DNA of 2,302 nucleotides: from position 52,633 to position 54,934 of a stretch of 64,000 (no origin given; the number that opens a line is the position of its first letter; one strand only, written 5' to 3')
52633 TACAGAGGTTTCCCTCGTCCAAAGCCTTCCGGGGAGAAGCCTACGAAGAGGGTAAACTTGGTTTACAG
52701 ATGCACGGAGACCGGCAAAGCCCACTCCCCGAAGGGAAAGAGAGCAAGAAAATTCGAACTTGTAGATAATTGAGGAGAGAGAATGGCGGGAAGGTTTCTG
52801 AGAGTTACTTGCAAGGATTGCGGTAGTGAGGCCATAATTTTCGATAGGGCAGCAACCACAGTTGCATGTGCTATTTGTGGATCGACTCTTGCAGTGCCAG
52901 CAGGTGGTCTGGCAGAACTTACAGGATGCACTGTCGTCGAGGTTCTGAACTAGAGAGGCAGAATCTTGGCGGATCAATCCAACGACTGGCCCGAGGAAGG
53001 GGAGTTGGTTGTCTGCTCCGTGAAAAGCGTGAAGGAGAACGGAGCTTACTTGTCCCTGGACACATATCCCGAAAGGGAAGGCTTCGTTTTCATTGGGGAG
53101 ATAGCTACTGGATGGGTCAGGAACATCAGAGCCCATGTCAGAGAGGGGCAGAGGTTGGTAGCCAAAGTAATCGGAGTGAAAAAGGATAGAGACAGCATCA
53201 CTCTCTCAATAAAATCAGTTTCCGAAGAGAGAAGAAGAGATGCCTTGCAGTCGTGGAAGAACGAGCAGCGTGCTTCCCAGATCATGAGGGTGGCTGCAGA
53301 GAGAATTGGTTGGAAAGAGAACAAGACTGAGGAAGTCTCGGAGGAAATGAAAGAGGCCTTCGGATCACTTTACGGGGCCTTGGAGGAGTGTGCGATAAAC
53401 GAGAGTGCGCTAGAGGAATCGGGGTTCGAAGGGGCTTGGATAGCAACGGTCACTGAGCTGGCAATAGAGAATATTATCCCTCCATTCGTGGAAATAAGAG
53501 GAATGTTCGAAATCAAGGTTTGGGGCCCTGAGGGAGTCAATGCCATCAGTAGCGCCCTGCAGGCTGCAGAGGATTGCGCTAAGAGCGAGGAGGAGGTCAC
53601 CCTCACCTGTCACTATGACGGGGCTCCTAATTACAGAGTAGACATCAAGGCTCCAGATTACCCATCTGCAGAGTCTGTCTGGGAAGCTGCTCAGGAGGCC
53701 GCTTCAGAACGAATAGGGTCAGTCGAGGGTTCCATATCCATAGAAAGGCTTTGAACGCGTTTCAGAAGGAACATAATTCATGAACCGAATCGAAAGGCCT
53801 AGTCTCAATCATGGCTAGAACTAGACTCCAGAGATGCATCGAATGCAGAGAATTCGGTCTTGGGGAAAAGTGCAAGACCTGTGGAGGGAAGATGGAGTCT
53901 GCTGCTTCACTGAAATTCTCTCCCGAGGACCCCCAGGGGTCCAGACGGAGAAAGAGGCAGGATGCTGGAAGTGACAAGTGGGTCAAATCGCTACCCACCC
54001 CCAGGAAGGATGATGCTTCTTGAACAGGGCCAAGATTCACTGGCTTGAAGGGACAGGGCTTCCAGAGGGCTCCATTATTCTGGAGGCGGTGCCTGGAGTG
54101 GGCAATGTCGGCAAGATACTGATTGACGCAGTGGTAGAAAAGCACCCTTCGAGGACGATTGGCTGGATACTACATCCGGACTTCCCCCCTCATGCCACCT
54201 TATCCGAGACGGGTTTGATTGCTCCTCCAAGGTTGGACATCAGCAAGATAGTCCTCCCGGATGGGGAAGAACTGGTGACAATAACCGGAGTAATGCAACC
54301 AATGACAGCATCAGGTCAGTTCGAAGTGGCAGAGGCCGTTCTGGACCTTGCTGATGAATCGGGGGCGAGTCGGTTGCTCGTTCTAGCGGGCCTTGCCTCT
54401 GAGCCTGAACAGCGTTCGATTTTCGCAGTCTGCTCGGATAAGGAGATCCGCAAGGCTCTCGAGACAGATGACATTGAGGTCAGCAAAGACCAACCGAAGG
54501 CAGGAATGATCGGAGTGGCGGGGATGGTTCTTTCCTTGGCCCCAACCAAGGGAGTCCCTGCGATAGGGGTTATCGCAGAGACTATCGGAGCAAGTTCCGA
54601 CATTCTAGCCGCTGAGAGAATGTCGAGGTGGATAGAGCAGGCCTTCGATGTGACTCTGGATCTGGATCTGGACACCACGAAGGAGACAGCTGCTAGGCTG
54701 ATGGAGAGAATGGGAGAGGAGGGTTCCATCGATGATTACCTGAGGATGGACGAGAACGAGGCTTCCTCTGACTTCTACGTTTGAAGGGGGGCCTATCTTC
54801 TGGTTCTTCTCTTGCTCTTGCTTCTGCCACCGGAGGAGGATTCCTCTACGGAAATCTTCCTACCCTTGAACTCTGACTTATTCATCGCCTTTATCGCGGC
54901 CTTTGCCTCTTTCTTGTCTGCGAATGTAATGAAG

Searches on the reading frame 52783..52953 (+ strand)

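Call 54: search_protein_families(library=pfam, proteins=[window:52783-52953:+], max_evalue=0.01)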
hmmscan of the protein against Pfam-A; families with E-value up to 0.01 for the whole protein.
window:52783-52953:+ (56 aa): 5 families
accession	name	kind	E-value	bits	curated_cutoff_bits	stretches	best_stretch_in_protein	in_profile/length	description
PF01667.23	Ribosomal_S27e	-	1.9e-17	63.1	24.5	1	2-48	2-48/55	Ribosomal protein S27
PF08271.17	Zn_Ribbon_TF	-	4.4e-05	23.4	29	1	9-35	2-28/43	TFIIB zinc-binding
PF23477.1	zf_Tbcl_2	-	0.00012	22.1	27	0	6-17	4-15/37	Probable treble clef zinc finger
PF19134.6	DUF5817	-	0.00043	20.6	31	1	8-37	4-32/57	Domain of unknown function (DUF5817)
PF19474.4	DUF6011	-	0.0029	17.5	26.6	0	25-39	7-21/37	Family of unknown function (DUF6011)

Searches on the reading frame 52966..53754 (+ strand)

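Call 3: search_protein_families(library=pfam, proteins=[window:52966-53754:+], max_evalue=0.1)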
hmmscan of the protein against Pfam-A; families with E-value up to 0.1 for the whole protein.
window:52966-53754:+ (262 aa): 2 families
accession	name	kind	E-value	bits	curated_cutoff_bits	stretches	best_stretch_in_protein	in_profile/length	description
PF07541.17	EIF_2_alpha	-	1.1e-22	80.6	22.8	1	122-232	3-114/114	Eukaryotic translation initiation factor 2 alpha subunit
PF00575.29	S1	-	5.6e-08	33.5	22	1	9-83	2-74/74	S1 RNA binding domain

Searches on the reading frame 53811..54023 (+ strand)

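Call 3: search_protein_families(library=pfam, proteins=[window:53811-54023:+], max_evalue=0.1)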
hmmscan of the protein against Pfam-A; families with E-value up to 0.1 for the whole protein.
window:53811-54023:+ (70 aa): 2 families
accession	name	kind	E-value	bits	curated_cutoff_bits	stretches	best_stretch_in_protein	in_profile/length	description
PF04135.18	Nop10p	-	3e-11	43.7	27.2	1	4-48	3-47/52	Nucleolar RNA-binding protein, Nop10p family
PF24973.1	EGF_LMN_ATRN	-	0.087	13.4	27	0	7-24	13-30/44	Laminin/attractin EGF domain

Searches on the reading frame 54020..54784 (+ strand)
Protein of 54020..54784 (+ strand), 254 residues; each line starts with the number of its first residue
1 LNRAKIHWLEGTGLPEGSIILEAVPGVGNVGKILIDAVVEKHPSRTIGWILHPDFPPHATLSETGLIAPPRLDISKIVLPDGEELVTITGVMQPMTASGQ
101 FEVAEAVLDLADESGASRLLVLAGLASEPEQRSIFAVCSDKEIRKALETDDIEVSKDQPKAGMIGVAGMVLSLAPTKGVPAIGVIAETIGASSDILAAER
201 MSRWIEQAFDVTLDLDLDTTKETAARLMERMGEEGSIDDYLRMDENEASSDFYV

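Call 3: search_protein_families(library=pfam, proteins=[window:54020-54784:+], max_evalue=0.1)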
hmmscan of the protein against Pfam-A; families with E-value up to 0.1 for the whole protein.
window:54020-54784:+ (254 aa): 1 family
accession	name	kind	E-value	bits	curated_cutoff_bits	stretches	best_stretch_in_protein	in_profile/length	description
PF09754.15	PAC2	-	1.1e-28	100.9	25.8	1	21-231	2-211/215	PAC2 family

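Call 4: search_protein_families(library=ncbifam, proteins=[window:54020-54784:+], max_evalue=0.1)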
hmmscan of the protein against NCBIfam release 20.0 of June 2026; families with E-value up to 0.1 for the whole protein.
window:54020-54784:+ (254 aa): 3 families
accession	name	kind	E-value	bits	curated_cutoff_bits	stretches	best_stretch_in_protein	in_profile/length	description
TIGR00162.1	TIGR00162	hypoth_equivalog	2.5e-24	86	200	1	16-230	19-231/260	proteasome assembly chaperone family protein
TIGR00161.1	TIGR00161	hypoth_equivalog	1.6e-15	57.4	199.25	1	16-214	16-203/239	proteasome assembly chaperone family protein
NF000321.3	blaPEN-Bpc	exception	0.035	13.2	580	1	178-232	16-69/295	PEN family class A beta-lactamase, Bpc-type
